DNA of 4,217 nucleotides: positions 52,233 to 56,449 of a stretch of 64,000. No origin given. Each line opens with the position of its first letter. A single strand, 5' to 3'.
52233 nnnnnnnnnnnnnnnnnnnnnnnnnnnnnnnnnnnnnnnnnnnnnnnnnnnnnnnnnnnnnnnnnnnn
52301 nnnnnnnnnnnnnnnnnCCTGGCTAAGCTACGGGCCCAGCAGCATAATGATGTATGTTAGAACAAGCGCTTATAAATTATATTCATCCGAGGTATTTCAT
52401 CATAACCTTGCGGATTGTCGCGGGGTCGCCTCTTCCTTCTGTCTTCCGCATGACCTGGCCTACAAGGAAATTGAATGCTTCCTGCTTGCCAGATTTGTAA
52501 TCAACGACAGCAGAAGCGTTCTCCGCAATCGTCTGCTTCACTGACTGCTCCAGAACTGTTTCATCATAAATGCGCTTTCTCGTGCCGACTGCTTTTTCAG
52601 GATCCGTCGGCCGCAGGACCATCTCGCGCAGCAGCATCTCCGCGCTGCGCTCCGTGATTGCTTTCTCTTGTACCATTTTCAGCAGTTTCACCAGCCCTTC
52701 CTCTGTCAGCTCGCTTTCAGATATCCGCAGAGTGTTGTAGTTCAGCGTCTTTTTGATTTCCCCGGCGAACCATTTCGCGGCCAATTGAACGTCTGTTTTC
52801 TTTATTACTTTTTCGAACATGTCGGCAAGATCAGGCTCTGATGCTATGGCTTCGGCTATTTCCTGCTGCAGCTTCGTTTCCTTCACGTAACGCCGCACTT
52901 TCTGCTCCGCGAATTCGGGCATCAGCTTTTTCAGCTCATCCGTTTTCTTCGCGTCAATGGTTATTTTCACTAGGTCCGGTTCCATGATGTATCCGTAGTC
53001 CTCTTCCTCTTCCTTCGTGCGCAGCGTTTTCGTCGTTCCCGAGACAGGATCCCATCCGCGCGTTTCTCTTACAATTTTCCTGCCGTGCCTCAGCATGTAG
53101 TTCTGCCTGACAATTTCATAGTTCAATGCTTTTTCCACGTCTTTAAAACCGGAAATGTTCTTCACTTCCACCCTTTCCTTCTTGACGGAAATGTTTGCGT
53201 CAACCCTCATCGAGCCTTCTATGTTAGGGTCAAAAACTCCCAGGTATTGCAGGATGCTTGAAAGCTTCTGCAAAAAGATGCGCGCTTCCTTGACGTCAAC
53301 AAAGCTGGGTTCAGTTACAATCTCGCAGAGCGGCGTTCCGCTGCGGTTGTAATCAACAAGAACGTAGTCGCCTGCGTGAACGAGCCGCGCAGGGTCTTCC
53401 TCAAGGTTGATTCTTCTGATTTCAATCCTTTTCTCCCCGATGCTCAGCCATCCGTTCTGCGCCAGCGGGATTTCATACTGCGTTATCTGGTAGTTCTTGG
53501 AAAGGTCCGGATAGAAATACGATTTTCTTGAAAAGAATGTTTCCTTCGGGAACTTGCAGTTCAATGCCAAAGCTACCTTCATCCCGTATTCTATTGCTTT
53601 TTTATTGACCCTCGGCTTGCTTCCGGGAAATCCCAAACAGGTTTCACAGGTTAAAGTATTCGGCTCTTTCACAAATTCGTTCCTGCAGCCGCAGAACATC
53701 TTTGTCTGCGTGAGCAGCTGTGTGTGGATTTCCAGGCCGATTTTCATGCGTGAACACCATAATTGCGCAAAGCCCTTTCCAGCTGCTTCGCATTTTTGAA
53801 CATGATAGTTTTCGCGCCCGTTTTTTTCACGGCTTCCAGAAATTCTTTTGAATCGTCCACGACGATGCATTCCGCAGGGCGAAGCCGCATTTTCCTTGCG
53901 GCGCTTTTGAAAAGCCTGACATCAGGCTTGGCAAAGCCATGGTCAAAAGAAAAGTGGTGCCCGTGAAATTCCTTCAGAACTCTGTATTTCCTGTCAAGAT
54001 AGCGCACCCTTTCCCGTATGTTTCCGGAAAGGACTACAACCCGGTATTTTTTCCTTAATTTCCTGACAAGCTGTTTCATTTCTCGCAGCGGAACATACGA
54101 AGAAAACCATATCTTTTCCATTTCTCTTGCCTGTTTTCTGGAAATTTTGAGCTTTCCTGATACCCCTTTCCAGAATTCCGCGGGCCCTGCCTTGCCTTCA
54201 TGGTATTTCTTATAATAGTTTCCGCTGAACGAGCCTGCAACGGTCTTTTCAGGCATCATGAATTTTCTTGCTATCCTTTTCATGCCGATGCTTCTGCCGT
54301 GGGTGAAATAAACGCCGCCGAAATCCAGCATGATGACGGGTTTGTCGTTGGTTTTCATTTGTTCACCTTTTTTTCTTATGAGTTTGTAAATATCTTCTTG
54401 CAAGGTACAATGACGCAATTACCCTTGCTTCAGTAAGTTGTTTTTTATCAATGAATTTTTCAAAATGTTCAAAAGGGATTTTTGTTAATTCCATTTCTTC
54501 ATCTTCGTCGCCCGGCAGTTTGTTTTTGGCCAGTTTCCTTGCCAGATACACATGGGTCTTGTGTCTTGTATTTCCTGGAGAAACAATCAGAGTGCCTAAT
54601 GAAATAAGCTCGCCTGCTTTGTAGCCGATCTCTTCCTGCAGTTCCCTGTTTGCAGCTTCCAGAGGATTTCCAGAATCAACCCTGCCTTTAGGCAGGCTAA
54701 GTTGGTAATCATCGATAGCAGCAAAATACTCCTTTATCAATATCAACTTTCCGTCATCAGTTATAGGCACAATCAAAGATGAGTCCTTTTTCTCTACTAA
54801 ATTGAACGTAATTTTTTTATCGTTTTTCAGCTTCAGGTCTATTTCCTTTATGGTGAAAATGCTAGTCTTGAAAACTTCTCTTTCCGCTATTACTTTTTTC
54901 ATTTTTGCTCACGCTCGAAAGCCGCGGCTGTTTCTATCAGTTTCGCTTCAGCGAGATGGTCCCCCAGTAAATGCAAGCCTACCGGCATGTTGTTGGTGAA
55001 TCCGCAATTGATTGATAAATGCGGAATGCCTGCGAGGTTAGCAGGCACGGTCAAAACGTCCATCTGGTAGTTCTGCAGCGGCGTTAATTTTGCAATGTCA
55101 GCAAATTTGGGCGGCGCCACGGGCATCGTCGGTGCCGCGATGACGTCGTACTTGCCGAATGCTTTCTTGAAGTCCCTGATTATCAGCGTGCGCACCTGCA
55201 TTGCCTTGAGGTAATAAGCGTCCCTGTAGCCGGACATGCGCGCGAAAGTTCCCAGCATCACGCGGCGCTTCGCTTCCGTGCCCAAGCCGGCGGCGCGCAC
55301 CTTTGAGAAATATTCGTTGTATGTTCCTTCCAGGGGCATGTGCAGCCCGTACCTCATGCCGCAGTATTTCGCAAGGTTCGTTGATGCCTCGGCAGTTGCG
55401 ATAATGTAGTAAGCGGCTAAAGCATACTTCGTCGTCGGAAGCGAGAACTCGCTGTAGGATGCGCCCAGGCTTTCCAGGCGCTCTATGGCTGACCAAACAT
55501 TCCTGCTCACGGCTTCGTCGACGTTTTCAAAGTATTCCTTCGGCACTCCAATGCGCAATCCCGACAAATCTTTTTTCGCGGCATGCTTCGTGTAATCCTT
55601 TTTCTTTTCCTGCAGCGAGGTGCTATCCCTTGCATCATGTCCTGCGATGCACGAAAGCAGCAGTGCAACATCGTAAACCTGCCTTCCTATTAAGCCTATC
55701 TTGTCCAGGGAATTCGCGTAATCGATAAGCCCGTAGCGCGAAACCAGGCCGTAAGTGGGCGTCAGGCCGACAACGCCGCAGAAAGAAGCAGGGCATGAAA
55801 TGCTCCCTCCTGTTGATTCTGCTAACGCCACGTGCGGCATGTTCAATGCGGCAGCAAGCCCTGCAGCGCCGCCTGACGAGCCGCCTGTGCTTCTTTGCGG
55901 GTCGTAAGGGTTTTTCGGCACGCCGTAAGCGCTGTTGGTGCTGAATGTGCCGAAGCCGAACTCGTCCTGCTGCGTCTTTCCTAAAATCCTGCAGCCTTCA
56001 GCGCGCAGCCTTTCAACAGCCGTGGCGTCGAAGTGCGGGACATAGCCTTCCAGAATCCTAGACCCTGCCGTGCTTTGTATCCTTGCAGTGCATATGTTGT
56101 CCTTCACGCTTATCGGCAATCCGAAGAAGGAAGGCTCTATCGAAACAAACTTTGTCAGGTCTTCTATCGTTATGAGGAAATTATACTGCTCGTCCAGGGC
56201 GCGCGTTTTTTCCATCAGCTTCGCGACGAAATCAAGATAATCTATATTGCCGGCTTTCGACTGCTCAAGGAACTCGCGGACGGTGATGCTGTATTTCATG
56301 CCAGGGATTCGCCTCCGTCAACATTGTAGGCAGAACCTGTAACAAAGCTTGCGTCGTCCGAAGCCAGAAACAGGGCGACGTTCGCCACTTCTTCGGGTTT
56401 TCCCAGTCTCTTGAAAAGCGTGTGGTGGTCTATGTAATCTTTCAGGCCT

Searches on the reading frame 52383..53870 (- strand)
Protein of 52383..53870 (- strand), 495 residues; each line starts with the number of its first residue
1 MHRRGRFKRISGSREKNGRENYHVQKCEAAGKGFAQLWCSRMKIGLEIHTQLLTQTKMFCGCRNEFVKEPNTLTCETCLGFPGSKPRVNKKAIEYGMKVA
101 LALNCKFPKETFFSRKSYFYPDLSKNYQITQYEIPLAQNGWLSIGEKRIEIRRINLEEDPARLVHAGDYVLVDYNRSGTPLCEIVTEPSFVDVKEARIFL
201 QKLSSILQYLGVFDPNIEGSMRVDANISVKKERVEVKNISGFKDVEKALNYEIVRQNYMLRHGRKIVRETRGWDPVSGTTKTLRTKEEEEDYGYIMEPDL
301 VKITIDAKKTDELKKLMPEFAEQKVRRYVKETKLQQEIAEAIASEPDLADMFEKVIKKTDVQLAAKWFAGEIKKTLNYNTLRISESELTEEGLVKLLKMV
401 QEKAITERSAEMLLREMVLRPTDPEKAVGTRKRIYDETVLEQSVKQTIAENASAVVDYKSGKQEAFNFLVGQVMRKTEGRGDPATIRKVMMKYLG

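Call 10: search_protein_families(library=pfam, proteins=[window:52383-53870:-], max_evalue=0.01)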
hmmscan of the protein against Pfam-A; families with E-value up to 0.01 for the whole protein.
window:52383-53870:- (495 aa): 2 families
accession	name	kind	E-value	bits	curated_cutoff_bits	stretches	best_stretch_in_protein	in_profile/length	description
PF02934.20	GatB_N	-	2e-99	332.7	23.4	1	42-308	1-274/277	GatB/GatE catalytic domain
PF02637.23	GatB_Yqey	-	1.8e-35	122.4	27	1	350-494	1-148/148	GatB domain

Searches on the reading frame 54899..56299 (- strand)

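Call 37: search_protein_families(library=pfam, proteins=[window:54899-56299:-], max_evalue=0.001)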
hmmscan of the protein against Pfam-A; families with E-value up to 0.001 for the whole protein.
window:54899-56299:- (466 aa): 1 family
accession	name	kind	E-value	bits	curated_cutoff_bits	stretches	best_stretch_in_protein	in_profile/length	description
PF01425.27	Amidase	-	3.8e-118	395.8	27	1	54-454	43-444/445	Amidase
